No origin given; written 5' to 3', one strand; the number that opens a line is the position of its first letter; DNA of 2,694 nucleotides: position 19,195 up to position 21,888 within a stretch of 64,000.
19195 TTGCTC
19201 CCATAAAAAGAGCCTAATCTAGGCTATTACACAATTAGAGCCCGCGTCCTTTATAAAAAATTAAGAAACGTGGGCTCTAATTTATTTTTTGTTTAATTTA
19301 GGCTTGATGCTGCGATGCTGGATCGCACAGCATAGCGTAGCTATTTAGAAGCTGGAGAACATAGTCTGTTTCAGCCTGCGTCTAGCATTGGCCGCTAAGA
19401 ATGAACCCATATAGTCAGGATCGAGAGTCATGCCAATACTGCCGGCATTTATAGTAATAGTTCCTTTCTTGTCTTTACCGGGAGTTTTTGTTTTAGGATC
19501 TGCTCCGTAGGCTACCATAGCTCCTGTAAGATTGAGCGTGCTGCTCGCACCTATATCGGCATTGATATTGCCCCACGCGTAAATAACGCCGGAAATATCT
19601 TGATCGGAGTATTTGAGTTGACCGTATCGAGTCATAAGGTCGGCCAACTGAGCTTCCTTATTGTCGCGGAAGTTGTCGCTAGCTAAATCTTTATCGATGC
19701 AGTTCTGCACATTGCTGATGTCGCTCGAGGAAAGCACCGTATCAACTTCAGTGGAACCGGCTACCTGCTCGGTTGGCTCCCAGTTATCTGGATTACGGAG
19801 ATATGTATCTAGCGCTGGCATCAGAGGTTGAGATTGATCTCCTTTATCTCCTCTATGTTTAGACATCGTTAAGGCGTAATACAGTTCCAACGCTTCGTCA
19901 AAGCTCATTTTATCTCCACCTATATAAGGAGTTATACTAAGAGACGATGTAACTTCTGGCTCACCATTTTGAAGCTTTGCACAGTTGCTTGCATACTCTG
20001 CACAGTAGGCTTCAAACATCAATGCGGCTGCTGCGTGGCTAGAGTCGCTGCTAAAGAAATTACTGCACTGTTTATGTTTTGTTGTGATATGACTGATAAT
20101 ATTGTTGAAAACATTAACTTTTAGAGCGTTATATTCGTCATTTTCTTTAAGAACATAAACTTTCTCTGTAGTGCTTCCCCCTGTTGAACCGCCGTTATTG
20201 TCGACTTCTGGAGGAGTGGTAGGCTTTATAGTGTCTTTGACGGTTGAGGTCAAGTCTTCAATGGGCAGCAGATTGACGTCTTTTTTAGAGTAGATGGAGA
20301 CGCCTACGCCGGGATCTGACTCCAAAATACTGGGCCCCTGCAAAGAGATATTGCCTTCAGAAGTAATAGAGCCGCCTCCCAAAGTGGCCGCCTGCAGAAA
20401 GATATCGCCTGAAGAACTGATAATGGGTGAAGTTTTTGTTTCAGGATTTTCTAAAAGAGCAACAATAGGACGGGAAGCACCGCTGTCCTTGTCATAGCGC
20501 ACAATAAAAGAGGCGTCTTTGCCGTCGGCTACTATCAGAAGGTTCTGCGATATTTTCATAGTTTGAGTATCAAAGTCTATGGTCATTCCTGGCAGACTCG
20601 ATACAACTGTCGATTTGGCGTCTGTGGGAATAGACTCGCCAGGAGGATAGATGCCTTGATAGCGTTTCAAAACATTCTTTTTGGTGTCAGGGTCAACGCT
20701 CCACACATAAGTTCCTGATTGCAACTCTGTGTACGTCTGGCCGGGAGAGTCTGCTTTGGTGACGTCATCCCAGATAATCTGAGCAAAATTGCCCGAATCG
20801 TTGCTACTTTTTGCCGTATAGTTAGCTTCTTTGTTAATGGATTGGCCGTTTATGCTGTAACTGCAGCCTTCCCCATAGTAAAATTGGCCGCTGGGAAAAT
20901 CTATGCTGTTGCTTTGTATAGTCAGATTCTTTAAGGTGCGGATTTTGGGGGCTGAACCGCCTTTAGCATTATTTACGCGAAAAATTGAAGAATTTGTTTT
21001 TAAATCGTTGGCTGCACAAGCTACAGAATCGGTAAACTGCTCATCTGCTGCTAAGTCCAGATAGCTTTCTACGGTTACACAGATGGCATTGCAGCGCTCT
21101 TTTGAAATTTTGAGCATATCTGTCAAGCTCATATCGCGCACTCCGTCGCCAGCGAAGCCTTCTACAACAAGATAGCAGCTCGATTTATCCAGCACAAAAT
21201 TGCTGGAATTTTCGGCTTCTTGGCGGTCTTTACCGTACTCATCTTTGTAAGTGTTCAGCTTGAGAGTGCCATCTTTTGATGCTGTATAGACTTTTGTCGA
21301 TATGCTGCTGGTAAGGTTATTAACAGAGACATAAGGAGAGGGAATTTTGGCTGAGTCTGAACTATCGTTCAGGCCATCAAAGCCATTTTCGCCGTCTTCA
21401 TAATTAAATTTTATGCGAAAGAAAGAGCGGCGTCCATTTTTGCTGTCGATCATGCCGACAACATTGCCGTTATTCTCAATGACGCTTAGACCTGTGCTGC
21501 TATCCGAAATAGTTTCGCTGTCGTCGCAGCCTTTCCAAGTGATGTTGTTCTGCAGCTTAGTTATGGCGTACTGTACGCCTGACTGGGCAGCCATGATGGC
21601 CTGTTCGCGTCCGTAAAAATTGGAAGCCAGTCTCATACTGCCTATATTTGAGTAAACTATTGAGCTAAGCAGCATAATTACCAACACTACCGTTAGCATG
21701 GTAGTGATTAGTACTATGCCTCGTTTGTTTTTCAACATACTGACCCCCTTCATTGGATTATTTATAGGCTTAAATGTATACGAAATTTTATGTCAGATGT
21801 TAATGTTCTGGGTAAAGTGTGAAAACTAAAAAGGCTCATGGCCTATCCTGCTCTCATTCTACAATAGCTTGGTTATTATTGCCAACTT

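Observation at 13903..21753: Tandem array of three ~800-aa paralogs with a PilX/GspK-type pseudopilin N-terminus and no assembly machinery nearby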

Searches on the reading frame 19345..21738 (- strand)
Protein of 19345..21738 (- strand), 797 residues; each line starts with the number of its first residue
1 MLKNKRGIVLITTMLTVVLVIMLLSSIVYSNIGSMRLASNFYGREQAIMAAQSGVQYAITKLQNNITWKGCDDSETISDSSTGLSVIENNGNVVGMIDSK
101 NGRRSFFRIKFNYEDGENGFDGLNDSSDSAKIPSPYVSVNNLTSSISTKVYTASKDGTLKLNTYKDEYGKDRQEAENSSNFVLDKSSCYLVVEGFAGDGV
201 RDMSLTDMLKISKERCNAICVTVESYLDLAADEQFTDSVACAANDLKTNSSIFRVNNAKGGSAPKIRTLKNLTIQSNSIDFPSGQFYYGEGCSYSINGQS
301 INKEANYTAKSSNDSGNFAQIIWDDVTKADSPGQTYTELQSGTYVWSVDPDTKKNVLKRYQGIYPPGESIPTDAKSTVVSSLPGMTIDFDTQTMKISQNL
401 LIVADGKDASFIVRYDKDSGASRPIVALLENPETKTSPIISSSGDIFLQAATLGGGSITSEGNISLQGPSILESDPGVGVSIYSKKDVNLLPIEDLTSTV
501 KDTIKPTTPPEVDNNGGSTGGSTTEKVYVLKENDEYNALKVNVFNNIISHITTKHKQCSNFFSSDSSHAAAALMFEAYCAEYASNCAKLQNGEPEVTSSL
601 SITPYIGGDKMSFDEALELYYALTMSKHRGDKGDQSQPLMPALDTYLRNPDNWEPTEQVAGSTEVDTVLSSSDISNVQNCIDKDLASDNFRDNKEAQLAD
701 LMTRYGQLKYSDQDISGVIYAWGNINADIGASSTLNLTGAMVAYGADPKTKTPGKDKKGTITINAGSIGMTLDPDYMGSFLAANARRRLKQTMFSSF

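Call 4: search_protein_families(library=pfam, proteins=[window:19345-21738:-], max_evalue=1)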
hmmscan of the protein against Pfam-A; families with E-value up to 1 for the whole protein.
window:19345-21738:- (797 aa): 1 family
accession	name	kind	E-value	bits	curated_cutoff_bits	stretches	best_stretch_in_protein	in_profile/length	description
PF14341.11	PilX_N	-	7.5e-07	29.5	25.5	1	6-55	1-50/51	PilX N-terminal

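Call 7: find_homologous_proteins(query=window:19345-21738:-)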
Query window:19345-21738:- (797 aa): 119 proteins with E <= 0.001 among 8000 candidates.
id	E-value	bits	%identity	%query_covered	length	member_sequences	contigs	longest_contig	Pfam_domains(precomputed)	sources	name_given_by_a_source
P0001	0.0e+0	1771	100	100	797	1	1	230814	PF14341.12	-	-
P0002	0.0e+0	1282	74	100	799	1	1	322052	PF14341.12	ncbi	ncbi:MAG: PilX N-terminal domain-containing pilus assembly protein [Candidatus Bruticola sp.]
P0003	0.0e+0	1262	73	100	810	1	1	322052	PF14341.12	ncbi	ncbi:MAG: pilus assembly PilX N-terminal domain-containing protein [Candidatus Bruticola sp.]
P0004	4.8e-273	926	56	74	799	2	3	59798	PF14341.12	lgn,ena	-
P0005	5.9e-273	926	55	100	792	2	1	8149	PF14341.12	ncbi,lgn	-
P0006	1.4e-272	925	57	100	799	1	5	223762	PF14341.12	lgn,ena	-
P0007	1.8e-271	921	56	100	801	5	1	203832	PF14341.12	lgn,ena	-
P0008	2.6e-269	914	55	100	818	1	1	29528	PF14341.12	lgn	-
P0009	3.2e-269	914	55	100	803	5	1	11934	PF14341.12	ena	-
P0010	6.7e-269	912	55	100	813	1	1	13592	PF14341.12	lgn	-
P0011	1.1e-268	912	55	100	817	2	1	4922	PF14341.12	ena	-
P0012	4.3e-268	910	55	100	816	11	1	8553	PF14341.12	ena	-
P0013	9.6e-268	909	55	100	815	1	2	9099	PF14341.12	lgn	-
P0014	9.6e-268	909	55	100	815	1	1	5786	PF14341.12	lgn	-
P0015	1.2e-267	908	55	100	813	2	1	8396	PF14341.12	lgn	-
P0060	8.5e-122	426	40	65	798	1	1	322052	-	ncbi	ncbi:MAG: hypothetical protein ACI38Q_02515 [Candidatus Bruticola sp.]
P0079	8.7e-104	367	37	65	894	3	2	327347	-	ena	-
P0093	1.3e-76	277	35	63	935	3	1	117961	-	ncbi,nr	ncbi:MAG: hypothetical protein K6A35_05925 [bacterium]|nr:hypothetical protein [bacterium]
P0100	7.9e-39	152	31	62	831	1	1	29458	PF14341.12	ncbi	-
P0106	8.4e-32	129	28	52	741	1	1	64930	-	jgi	-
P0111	1.6e-28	118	26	62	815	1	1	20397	PF23981.2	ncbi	-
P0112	3.7e-28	116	27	44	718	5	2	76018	-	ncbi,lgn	ncbi:MAG: hypothetical protein AMXMBFR33_39540 [Candidatus Xenobia bacterium]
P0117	5.6e-19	86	29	43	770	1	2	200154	-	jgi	jgi:hypothetical protein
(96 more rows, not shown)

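Call 13: find_encoding_contigs(protein=P0112, flank=10000, max_places=3)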
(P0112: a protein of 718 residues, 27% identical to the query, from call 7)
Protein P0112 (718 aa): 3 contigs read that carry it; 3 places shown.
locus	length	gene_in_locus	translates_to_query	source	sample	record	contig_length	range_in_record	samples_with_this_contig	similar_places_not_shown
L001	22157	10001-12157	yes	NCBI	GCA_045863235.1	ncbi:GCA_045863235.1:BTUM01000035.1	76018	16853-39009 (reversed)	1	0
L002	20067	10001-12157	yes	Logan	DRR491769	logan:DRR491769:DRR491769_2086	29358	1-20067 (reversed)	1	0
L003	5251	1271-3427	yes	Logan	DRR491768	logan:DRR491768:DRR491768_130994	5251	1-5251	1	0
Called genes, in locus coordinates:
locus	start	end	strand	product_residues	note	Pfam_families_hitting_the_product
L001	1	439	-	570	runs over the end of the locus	-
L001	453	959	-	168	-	-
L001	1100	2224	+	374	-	PF13428:TPR_14 (faint), PF13431:TPR_17 (faint), PF13432:TPR_16 (faint), PF14559:TPR_19 (faint), PF23914:TPR_CcmH_CycH (faint), PF24575:TPR_Slam (faint), PF00515:TPR_1 (faint), PF07719:TPR_2 (faint), +1 more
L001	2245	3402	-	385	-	PF06779:MFS_4, PF07690:MFS_1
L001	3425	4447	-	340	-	PF07228:SpoIIE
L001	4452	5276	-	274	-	PF00941:FAD_binding_5, PF03450:CO_deh_flav_C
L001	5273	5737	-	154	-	PF00111:Fer2, PF13085:Fer2_3 (weak), PF01799:Fer2_2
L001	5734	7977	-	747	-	PF01315:Ald_Xan_dh_C, PF02738:MoCoBD_1, PF20256:MoCoBD_2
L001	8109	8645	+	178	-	-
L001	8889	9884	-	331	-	PF05708:Peptidase_C92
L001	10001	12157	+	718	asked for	-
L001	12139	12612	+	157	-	-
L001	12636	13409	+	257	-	-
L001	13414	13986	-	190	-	PF12804:NTP_transf_3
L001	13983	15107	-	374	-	PF00155:Aminotran_1_2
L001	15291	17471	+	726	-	-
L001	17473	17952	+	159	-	-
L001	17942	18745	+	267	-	-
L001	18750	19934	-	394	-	PF07722:Peptidase_C26, PF00117:GATase (weak)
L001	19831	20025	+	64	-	-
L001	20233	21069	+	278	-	-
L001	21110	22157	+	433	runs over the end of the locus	PF13347:MFS_2 (faint), PF07690:MFS_1, PF11700:ATG22, PF07690:MFS_1 (weak)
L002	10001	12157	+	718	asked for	-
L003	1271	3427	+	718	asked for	-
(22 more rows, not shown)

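Call 14: find_encoding_contigs(protein=P0117, flank=10000, max_places=3)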
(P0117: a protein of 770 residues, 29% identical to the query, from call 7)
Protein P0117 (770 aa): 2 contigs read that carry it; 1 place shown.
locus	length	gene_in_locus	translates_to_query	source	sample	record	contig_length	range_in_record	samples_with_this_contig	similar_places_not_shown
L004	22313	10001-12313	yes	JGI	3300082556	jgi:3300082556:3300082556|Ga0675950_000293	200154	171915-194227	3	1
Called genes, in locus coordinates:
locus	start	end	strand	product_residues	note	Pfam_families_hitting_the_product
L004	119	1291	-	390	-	PF13426:PAS_9 (weak), PF00261:Tropomyosin (weak)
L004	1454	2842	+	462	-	PF00370:FGGY_N, PF02782:FGGY_C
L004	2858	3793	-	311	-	PF00082:Peptidase_S8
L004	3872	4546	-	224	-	PF00149:Metallophos, PF12850:Metallophos_2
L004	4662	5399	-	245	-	PF01925:TauE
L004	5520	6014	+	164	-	PF00581:Rhodanese, PF11127:YgaP-like_TM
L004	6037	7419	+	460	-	PF00753:Lactamase_B, PF00581:Rhodanese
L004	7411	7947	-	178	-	-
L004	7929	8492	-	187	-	-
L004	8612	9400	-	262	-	-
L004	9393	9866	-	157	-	-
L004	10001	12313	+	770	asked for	-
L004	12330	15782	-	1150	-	PF08487:VIT, PF13757:VIT_2, PF00092:VWA, PF13519:VWA_2, PF13768:VWA_3, PF00092:VWA (weak), PF13519:VWA_2 (weak), PF25106:VWA_4, +1 more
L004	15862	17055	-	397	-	PF01232:Mannitol_dh, PF08125:Mannitol_dh_C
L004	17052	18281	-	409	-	PF09861:Lar_N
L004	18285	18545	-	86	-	PF00111:Fer2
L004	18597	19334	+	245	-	-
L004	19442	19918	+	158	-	-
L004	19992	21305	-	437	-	PF07690:MFS_1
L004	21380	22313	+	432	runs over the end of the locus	-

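Call 18: find_encoding_contigs(protein=P0002, flank=10000, max_places=2)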
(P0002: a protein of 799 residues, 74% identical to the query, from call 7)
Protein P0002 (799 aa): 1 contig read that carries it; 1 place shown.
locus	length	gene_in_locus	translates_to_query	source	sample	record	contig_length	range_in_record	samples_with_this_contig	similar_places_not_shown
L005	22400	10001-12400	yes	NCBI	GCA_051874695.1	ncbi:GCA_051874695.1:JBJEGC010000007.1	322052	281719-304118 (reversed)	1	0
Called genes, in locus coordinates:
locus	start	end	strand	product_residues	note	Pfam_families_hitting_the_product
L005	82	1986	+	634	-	PF13240:Zn_Ribbon_1 (faint)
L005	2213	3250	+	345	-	PF02163:Peptidase_M50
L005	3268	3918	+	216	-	PF00730:HhH-GPD, PF00633:HHH (weak)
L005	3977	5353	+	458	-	PF01425:Amidase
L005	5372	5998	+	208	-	PF00753:Lactamase_B, PF12706:Lactamase_B_2 (weak)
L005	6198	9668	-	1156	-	PF00128:Alpha-amylase (faint), PF02806:Alpha-amylase_C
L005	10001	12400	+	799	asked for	PF14341:PilX_N (weak)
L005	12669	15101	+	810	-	PF14341:PilX_N (weak)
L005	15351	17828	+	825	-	PF14341:PilX_N (weak)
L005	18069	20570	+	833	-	PF14341:PilX_N (weak)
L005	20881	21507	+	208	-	-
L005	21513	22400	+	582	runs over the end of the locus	-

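Call 19: find_encoding_contigs(protein=P0060, flank=10000, max_places=2)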
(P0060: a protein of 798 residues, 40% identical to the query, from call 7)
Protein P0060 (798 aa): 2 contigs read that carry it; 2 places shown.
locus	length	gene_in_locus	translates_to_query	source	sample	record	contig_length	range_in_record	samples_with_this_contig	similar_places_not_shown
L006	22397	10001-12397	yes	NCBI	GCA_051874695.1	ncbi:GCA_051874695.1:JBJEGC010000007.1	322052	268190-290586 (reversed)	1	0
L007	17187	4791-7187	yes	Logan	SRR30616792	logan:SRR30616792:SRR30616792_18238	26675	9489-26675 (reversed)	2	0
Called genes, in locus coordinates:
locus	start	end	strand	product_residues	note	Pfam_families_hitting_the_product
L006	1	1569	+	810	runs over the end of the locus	PF14341:PilX_N (weak)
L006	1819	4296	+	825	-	PF14341:PilX_N (weak)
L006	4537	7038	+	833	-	PF14341:PilX_N (weak)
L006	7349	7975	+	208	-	-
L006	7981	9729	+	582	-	-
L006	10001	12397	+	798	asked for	-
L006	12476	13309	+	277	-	PF00795:CN_hydrolase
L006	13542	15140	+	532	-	PF07690:MFS_1, PF00854:PTR2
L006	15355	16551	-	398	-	PF00083:Sugar_tr, PF06779:MFS_4 (weak), PF07690:MFS_1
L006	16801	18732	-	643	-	PF02518:HATPase_c, PF13589:HATPase_c_3, PF00183:HSP90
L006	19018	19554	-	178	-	-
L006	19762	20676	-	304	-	PF00005:ABC_tran (weak)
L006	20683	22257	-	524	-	PF13490:zf-HC2 (weak)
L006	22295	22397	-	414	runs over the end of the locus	-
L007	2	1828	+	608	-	?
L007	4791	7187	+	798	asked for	-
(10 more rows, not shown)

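Call 24: find_encoding_contigs(protein=P0111, flank=10000, max_places=2)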
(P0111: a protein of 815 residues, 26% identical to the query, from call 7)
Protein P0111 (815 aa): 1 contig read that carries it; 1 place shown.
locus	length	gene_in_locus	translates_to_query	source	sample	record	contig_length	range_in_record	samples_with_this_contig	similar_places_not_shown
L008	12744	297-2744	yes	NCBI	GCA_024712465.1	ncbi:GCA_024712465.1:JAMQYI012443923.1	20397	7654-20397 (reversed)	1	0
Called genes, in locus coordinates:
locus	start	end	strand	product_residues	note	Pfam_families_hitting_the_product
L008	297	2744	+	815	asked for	PF23981:DUF7305 (faint)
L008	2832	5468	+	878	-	-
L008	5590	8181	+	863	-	-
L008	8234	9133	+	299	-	PF08543:Phos_pyr_kin, PF00294:PfkB (weak)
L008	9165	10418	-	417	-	PF14378:PAP2_3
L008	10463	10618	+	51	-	-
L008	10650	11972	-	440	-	PF00449:Urease_alpha (faint), PF01979:Amidohydro_1, PF07969:Amidohydro_3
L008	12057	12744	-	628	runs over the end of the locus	PF01336:tRNA_anti-codon, PF00152:tRNA-synt_2, PF02938:GAD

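Call 25: find_encoding_contigs(protein=P0106, flank=10000, max_places=2)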
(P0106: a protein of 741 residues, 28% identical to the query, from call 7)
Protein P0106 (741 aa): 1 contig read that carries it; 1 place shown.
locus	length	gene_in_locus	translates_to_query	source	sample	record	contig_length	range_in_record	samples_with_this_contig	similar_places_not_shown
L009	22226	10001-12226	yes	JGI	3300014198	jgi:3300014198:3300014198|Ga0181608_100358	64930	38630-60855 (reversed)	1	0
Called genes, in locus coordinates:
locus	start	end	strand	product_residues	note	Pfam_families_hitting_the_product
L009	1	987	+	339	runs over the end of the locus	PF00248:Aldo_ket_red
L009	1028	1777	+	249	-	PF02535:Zip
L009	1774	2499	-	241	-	-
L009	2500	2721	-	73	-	-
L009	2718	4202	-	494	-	PF07690:MFS_1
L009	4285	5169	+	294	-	PF01300:Sua5_yciO_yrdC, PF03481:Sua5_C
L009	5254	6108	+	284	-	PF07833:Cu_amine_oxidN1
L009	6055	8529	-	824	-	PF09594:GT87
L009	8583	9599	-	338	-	PF08545:ACP_syn_III (weak), PF08541:ACP_syn_III_C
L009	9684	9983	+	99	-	PF13453:Zn_ribbon_TFIIB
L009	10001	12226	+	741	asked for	-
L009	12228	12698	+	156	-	-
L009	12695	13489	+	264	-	-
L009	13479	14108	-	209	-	PF02517:Rce1-like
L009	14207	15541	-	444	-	PF14821:Thr_synth_N, PF00291:PALP, PF24857:THR4_C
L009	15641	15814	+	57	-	-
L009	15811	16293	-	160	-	PF08327:AHSA1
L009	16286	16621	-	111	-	PF12840:HTH_20, PF01022:HTH_5, PF12802:MarR_2 (weak)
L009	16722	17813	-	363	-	-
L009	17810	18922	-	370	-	-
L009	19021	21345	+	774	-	PF22148:Fervidolysin_NPro-like, PF00082:Peptidase_S8, PF20773:InhA-like_MAM (weak)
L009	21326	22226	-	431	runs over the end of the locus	PF00069:Pkinase, PF03109:ABC1 (faint), PF07714:PK_Tyr_Ser-Thr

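Call 26: find_encoding_contigs(protein=P0100, flank=10000, max_places=2)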
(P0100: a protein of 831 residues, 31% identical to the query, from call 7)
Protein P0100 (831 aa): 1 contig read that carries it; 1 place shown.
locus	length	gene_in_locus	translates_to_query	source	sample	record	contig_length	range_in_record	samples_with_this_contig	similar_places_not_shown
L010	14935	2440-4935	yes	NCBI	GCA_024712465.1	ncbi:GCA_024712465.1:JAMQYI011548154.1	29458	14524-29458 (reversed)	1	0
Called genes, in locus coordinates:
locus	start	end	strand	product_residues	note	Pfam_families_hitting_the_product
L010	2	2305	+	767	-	?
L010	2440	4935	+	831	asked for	PF14341:PilX_N (weak)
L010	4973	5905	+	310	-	-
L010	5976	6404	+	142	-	-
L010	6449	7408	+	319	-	-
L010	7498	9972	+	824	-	PF14341:PilX_N (weak)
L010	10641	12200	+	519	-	PF00308:Bac_DnaA, PF00004:AAA, PF01695:IstB_IS21 (weak), PF08299:Bac_DnaA_C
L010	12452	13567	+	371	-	PF00712:DNA_pol3_beta, PF02767:DNA_pol3_beta_2, PF02768:DNA_pol3_beta_3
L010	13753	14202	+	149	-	PF00383:dCMP_cyt_deam_1, PF14437:MafB19-deam, PF14439:Bd3614-deam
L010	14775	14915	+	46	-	-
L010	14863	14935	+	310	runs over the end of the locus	PF01551:Peptidase_M23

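Call 33: find_related_loci(query=A3, collection=genome_contigs, flank=10000)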
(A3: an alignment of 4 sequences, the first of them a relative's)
Query A3 (261 aa) in genome_contigs; peptide patterns used: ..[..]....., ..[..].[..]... (x = any residue, [..] = any of these).
116 stretches matched a pattern; 45 encode a relative of the query (tblastn E <= 1e-3); 44 distinct loci.
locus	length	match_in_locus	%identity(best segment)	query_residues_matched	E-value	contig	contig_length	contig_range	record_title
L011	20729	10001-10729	65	7-261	7e-111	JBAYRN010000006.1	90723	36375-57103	MAG: Vulcanimicrobiota bacterium isolate SO_2016_LW2_44 scaffold00310_LW138R_2016, whole genome shotgun sequence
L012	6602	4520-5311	51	1-261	3e-80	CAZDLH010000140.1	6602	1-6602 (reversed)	MAG TPA_asm: uncultured Burkholderiales bacterium isolate SRP220891_co3_11 genome assembly, contig: NODE_21986_length_66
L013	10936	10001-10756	50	8-261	2e-73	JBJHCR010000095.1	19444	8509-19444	MAG: Vulcanimicrobiota bacterium isolate SF2967_J5348.metabat_sens.001 NODE_2689_length_19444_cov_1.224465, whole genome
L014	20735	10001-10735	39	8-255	5e-50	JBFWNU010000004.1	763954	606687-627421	MAG: Vulcanimicrobiota bacterium isolate CA_2019_TPBF_12 NODE_58_length_763954_cov_36.999521_TPBF, whole genome shotgun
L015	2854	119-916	38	5-261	5e-44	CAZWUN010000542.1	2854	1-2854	MAG TPA_asm: uncultured Burkholderiales bacterium isolate SRP329715_co1_362 genome assembly, contig: NODE_58927_length_2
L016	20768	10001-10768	37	9-252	1e-42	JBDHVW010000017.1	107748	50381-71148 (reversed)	MAG: Vulcanimicrobiota bacterium isolate AS-MICRO-3CA.307 NODE_540_length_107748_cov_5.078679, whole genome shotgun sequ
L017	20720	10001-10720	39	6-238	2e-42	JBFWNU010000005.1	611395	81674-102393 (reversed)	MAG: Vulcanimicrobiota bacterium isolate CA_2019_TPBF_12 NODE_93_length_611395_cov_36.743134_TPBF, whole genome shotgun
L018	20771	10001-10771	35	8-252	2e-41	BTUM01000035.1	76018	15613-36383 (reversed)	MAG: Candidatus Xenobia bacterium AMX-MBFR-33 DNA, sequence035, whole genome shotgun sequence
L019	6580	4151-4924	36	7-252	7e-41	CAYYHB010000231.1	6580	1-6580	MAG TPA_asm: uncultured Burkholderiales bacterium isolate SRP329715_co1_347 genome assembly, contig: NODE_18063_length_6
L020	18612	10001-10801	37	6-261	4e-46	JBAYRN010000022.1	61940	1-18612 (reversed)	MAG: Vulcanimicrobiota bacterium isolate SO_2016_LW2_44 scaffold00716_LW138R_2016, whole genome shotgun sequence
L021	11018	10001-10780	36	1-252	9e-41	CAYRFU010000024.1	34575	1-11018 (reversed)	MAG TPA_asm: uncultured Burkholderiales bacterium isolate SRP141376_co3_146 genome assembly, contig: NODE_3174_length_34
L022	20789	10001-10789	37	7-255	1e-39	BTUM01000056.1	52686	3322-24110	MAG: Candidatus Xenobia bacterium AMX-MBFR-33 DNA, sequence056, whole genome shotgun sequence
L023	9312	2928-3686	38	2-238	3e-39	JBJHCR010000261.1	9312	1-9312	MAG: Vulcanimicrobiota bacterium isolate SF2967_J5348.metabat_sens.001 NODE_7042_length_9312_cov_1.460098, whole genome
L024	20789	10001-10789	37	7-255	2e-39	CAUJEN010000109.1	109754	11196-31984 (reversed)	MAG: Candidatus Eremiobacteraeota bacterium isolate KLAP168 genome assembly, contig: KLAP168_398842, whole genome shotgu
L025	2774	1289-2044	37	8-252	1e-38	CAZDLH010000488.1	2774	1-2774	MAG TPA_asm: uncultured Burkholderiales bacterium isolate SRP220891_co3_11 genome assembly, contig: NODE_94570_length_27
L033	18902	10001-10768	34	7-253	7e-35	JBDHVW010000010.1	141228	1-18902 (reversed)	MAG: Vulcanimicrobiota bacterium isolate AS-MICRO-3CA.307 NODE_332_length_141228_cov_5.063675, whole genome shotgun sequ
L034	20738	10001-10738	31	7-251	7e-34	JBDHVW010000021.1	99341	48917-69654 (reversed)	MAG: Vulcanimicrobiota bacterium isolate AS-MICRO-3CA.307 NODE_625_length_99341_cov_5.002631, whole genome shotgun seque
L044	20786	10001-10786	32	1-255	1e-30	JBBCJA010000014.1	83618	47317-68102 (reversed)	MAG: Selenomonadaceae bacterium isolate MAG_CPA_14 P10A_000000114161, whole genome shotgun sequence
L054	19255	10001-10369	35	38-173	2e-12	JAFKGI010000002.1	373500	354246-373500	MAG: Vulcanimicrobiota bacterium isolate SCN18_25_8_15_R3_B_62_28 SCN18_25_8_15_R3_B_scaffold_29, whole genome shotgun s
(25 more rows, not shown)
